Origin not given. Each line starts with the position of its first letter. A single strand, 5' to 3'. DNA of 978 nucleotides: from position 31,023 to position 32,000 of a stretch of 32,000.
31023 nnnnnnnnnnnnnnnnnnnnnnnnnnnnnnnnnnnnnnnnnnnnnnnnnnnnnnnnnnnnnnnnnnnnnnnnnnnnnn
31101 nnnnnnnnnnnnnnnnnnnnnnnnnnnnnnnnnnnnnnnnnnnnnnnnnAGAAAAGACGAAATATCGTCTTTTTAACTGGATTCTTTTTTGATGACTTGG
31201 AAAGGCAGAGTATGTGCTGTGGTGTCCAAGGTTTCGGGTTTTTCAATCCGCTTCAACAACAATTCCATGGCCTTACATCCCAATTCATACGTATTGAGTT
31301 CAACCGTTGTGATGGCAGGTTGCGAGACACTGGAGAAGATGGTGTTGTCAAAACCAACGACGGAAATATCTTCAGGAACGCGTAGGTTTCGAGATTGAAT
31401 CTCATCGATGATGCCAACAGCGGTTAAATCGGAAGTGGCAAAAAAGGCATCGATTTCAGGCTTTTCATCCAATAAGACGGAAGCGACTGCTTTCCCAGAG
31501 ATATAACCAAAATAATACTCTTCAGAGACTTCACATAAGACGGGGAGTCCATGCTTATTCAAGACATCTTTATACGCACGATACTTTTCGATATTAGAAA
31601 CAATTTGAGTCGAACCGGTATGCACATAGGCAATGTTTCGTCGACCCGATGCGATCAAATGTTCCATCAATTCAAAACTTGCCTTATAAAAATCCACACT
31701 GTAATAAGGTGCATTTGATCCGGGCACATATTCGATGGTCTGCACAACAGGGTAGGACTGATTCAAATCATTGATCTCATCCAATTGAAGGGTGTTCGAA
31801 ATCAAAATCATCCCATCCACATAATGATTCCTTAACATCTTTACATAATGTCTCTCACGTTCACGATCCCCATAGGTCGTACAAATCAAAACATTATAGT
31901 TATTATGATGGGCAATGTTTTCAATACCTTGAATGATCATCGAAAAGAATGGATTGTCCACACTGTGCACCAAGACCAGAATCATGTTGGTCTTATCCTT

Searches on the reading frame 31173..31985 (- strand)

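Call 34: search_protein_families(library=pfam, proteins=[window:31173-31985:-], max_evalue=0.001)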
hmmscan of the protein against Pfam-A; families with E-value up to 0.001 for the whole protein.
window:31173-31985:- (270 aa): 3 families
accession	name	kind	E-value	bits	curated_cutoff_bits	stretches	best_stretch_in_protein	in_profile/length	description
PF13377.12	Peripla_BP_3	-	1.3e-28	100.6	26.5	1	108-270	2-167/167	Periplasmic binding protein-like domain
PF00532.27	Peripla_BP_1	-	2.5e-26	93.2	22.2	1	2-252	4-270/281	Periplasmic binding proteins and sugar binding domain of LacI family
PF13407.12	Peripla_BP_4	-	3.6e-09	37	35.1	1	2-243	1-250/258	Periplasmic binding protein domain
